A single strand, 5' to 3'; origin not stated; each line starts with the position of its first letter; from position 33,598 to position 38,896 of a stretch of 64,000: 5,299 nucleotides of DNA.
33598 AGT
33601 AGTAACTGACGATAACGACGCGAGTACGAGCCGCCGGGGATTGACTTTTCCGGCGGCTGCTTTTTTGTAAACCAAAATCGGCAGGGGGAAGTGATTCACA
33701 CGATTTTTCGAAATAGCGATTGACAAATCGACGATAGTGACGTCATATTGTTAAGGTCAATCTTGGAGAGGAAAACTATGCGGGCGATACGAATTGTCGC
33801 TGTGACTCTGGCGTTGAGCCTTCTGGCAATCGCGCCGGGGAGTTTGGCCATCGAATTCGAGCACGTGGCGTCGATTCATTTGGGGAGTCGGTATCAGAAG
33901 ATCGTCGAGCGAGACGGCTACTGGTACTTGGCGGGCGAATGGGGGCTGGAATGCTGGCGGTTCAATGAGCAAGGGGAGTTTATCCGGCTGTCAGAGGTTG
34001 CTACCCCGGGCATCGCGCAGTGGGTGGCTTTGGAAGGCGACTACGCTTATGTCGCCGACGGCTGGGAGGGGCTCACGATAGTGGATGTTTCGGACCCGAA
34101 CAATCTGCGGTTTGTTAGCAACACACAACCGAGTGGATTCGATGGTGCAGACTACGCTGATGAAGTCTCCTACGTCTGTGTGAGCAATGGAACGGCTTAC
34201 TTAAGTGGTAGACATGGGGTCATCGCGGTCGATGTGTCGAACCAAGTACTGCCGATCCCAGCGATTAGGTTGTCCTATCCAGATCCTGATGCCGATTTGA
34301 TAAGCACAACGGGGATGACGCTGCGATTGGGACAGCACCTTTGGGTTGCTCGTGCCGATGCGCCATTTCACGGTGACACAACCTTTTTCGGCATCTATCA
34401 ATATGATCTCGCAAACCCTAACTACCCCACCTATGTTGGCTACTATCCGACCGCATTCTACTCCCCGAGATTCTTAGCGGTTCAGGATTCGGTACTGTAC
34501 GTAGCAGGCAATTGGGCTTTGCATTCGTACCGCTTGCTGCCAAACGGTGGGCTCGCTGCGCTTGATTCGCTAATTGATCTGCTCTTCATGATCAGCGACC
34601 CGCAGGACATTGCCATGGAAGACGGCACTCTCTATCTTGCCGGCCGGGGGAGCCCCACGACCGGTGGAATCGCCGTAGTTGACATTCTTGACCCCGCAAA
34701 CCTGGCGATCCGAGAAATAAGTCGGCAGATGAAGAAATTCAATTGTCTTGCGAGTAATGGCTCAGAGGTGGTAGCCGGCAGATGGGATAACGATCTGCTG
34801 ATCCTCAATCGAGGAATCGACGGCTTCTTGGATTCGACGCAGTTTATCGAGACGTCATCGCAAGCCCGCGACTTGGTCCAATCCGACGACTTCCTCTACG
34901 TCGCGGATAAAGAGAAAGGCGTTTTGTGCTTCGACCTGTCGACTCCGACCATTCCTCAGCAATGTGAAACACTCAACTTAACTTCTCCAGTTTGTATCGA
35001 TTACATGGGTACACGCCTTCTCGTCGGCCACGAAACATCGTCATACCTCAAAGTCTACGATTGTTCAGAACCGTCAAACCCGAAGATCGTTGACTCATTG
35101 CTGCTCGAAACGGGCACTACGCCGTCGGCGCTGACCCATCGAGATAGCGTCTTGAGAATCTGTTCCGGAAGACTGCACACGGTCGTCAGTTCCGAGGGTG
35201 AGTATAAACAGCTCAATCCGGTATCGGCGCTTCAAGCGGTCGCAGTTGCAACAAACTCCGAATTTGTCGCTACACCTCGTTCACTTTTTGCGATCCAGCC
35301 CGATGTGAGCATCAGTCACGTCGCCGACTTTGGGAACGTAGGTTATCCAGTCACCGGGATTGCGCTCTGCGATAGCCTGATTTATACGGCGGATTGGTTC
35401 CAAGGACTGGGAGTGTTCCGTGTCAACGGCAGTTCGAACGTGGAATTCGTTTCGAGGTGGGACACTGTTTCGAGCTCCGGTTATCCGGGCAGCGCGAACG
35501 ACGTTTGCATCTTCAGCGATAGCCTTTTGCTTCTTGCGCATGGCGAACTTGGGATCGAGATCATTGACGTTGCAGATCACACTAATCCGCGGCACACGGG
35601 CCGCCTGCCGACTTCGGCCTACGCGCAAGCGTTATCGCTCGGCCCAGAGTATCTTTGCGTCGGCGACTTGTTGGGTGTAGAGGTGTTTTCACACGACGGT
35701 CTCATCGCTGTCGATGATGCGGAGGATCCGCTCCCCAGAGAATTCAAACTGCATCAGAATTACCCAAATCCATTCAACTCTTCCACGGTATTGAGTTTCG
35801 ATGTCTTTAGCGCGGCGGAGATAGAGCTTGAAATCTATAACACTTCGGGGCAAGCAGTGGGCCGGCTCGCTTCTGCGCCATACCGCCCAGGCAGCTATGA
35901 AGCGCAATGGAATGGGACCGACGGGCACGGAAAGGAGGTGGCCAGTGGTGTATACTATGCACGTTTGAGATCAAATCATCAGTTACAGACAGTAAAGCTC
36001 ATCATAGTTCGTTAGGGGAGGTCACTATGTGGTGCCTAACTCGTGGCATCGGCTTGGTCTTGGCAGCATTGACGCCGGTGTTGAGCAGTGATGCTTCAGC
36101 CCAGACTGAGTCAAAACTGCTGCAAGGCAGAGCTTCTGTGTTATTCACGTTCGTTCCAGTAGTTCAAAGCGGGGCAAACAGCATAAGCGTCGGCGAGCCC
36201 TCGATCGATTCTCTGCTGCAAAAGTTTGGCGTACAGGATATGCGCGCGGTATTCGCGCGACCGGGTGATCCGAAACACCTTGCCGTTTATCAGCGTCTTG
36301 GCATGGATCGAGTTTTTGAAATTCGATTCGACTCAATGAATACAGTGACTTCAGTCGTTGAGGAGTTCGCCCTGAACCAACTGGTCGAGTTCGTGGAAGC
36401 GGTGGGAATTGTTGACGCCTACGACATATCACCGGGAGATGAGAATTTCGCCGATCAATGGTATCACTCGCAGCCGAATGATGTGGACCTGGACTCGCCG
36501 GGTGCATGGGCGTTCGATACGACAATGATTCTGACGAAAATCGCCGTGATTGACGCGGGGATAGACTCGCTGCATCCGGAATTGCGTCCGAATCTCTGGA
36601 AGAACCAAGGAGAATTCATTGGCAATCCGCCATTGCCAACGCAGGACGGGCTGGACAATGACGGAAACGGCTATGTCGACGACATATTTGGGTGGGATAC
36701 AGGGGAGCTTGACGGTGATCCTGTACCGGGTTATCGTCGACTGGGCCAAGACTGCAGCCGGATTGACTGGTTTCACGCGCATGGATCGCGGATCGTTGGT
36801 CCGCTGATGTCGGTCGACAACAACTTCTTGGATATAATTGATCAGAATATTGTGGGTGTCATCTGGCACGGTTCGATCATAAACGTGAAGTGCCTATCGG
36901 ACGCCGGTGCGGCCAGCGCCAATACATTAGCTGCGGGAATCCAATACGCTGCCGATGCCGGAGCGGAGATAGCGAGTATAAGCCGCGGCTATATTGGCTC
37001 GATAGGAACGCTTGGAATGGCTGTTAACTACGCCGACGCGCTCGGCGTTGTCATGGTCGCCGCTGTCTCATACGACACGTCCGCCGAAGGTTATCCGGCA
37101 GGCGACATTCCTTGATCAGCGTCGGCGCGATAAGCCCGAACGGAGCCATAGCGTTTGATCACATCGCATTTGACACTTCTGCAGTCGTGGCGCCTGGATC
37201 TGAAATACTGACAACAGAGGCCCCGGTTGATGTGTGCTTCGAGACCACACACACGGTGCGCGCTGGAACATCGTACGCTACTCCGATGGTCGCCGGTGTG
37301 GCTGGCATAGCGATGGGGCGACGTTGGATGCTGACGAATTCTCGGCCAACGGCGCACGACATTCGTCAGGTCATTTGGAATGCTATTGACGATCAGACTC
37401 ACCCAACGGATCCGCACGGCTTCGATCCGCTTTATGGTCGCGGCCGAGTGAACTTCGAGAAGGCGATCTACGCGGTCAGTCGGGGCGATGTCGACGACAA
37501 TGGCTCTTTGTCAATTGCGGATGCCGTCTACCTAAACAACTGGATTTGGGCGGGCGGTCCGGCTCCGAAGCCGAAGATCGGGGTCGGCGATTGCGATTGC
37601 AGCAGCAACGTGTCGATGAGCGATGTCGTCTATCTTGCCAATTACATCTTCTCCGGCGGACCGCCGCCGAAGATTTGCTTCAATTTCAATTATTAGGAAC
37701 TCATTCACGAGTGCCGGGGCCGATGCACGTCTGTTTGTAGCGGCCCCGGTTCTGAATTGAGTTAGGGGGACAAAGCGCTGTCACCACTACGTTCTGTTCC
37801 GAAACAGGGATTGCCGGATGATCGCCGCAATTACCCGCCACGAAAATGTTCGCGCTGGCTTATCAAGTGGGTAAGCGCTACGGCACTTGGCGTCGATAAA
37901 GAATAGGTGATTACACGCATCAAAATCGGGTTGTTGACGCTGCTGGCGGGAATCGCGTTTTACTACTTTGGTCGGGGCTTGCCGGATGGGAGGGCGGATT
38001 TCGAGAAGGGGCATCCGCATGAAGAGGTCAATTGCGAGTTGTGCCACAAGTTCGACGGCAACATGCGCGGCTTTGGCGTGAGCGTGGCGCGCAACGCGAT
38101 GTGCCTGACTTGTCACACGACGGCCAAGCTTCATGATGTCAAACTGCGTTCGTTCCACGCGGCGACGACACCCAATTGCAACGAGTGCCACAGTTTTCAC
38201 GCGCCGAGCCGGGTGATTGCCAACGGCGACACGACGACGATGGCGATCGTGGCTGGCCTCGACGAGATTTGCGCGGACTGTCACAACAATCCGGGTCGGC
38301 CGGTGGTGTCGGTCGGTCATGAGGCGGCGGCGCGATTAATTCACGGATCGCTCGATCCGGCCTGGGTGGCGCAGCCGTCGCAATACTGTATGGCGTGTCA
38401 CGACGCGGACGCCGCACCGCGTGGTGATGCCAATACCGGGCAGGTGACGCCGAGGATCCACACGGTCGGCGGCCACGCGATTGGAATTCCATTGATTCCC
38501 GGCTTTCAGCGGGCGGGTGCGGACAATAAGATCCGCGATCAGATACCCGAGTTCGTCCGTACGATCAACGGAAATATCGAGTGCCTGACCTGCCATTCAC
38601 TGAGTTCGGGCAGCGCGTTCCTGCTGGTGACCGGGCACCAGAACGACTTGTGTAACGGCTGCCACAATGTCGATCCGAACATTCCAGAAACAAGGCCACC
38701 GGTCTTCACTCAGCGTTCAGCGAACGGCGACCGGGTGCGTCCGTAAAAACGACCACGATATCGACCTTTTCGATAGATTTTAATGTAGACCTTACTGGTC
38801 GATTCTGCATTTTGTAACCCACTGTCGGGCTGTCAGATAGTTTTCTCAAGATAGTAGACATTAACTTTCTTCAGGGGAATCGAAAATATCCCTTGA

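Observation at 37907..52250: Candidate OmcS-type cytochrome nanowire and its assembly locus in a non-Geobacter (FCB/Zixibacteria-like) genome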

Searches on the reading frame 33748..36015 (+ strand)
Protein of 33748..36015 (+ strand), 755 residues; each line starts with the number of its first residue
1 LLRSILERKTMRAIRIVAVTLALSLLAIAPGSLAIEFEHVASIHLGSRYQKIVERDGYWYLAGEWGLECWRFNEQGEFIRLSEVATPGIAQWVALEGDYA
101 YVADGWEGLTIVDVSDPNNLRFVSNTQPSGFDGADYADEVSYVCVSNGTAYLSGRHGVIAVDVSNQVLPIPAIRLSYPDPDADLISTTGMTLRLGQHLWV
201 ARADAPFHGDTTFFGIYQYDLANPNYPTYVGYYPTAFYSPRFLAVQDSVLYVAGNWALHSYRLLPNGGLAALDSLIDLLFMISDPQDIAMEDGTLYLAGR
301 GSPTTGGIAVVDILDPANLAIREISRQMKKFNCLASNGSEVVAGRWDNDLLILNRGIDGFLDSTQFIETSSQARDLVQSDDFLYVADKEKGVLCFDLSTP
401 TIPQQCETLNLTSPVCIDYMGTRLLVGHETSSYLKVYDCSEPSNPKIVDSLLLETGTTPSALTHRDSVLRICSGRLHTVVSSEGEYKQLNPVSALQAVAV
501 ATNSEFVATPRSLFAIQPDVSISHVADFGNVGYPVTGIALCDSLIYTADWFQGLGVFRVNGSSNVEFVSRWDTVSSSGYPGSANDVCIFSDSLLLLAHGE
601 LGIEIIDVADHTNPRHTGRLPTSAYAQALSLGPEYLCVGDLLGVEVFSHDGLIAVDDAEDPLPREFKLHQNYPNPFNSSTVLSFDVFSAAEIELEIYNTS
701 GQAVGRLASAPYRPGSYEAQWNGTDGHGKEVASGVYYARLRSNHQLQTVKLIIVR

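Call 11: search_protein_families(library=pfam, proteins=[window:33748-36015:+], max_evalue=0.01)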
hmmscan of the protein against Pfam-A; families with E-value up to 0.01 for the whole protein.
window:33748-36015:+ (755 aa): 4 families
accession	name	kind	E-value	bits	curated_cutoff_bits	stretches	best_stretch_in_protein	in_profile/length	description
PF08309.17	LVIVD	-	1.7e-21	75.7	20.2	2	87-125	1-39/42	LVIVD repeat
PF13860.13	FlgD_ig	-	4.8e-08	33.3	27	1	688-741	21-74/79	FlgD Ig-like domain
PF18962.6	Por_Secre_tail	-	8.4e-06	26.4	27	1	672-753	2-75/75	Secretion system C-terminal sorting domain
PF13585.12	CHU_C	-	6.6e-05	23.4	27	1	689-748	26-79/86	CHU_C Type IX secretion signal domain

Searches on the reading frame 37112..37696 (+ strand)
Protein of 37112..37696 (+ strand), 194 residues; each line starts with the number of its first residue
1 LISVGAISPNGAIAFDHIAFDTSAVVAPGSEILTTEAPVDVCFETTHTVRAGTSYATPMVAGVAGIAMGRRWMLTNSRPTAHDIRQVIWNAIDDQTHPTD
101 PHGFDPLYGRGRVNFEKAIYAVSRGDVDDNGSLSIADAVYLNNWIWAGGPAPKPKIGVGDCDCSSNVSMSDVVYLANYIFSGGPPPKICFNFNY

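Call 11: search_protein_families(library=pfam, proteins=[window:37112-37696:+], max_evalue=0.01)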
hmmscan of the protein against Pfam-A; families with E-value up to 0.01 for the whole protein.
window:37112-37696:+ (194 aa): 2 families
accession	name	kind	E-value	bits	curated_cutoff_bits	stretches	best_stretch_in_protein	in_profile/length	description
PF00082.27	Peptidase_S8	-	1.4e-06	28.3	21.8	1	2-111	174-288/288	Subtilase family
PF00404.24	Dockerin_1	-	0.0062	17.1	22.9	0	125-179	2-56/57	Dockerin type I domain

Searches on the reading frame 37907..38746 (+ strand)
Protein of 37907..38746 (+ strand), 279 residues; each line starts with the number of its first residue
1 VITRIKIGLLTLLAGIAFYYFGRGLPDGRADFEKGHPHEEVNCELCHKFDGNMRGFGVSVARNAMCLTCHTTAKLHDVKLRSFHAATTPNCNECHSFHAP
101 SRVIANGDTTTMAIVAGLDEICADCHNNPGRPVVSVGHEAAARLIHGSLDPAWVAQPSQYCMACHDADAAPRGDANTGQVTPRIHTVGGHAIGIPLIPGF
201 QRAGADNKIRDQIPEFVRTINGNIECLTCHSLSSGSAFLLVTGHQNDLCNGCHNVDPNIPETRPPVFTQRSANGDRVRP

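Call 4: search_protein_families(library=pfam, proteins=[window:37907-38746:+], max_evalue=0.01)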
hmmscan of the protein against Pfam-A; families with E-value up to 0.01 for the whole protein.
window:37907-38746:+ (279 aa): 6 families
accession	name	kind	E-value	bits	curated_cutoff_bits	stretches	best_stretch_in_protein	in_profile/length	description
PF09699.15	Paired_CXXCH_1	-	1.3e-10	41.2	20.6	1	225-255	8-38/41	Doubled CXXCH motif (Paired_CXXCH_1)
PF14522.11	Cytochrome_C7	-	5.6e-10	39.3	24.8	1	83-165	7-66/67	Cytochrome c7 and related cytochrome c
PF14537.11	Cytochrom_c3_2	-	8.7e-09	36.2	25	1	36-127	2-79/79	Cytochrome c3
PF22113.1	Mtrc-MtrF_II-IV_dom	-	4.5e-07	30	30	0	158-235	28-93/176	Outer membrane cytochrome MtrC/MtrF-like, domains II/IV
PF22678.1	Cytochrom_c_NrfB-like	-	9.7e-07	29.6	27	0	60-105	30-75/89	Cytochrome c-type protein NrfB-like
PF02085.21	Cytochrom_CIII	-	0.0003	21.5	22.9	0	37-99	27-86/101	Class III cytochrome C family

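Call 5: search_protein_families(library=ncbifam, proteins=[window:37907-38746:+], max_evalue=0.01)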
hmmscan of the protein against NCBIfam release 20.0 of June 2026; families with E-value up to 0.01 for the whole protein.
window:37907-38746:+ (279 aa): 7 families
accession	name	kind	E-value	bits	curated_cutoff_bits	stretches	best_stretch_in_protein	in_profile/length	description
TIGR03508.1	decahem_SO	subfamily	6.7e-11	42.1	192.2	1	35-174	89-228/258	DmsE family decaheme c-type cytochrome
TIGR01905.1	paired_CXXCH_1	subfamily_domain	1.1e-08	34.8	25.2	1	225-254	8-37/41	doubled CXXCH domain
NF041028.1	decahem_GSU2203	exception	3.8e-08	32.9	325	1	35-139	120-219/317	GSU2203 family decaheme c-type cytochrome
NF045722.1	c3_cytochr_TmcA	equivalog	0.00062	19.6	114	0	36-74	76-114/125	acidic tetraheme cytochrome c3 TmcA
NF038038.1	cytoc_DsrJ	equivalog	0.0022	18.3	100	0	224-255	91-110/121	sulfate reduction electron transfer complex DsrMKJOP subunit DsrJ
NF008659.0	PRK11659.1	equivalog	0.0024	17.6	184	0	61-128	108-169/188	cytochrome c nitrite reductase pentaheme subunit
TIGR03146.1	cyt_nit_nrfB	equivalog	0.0034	17.7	166.6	0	62-128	83-143/145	cytochrome c nitrite reductase pentaheme subunit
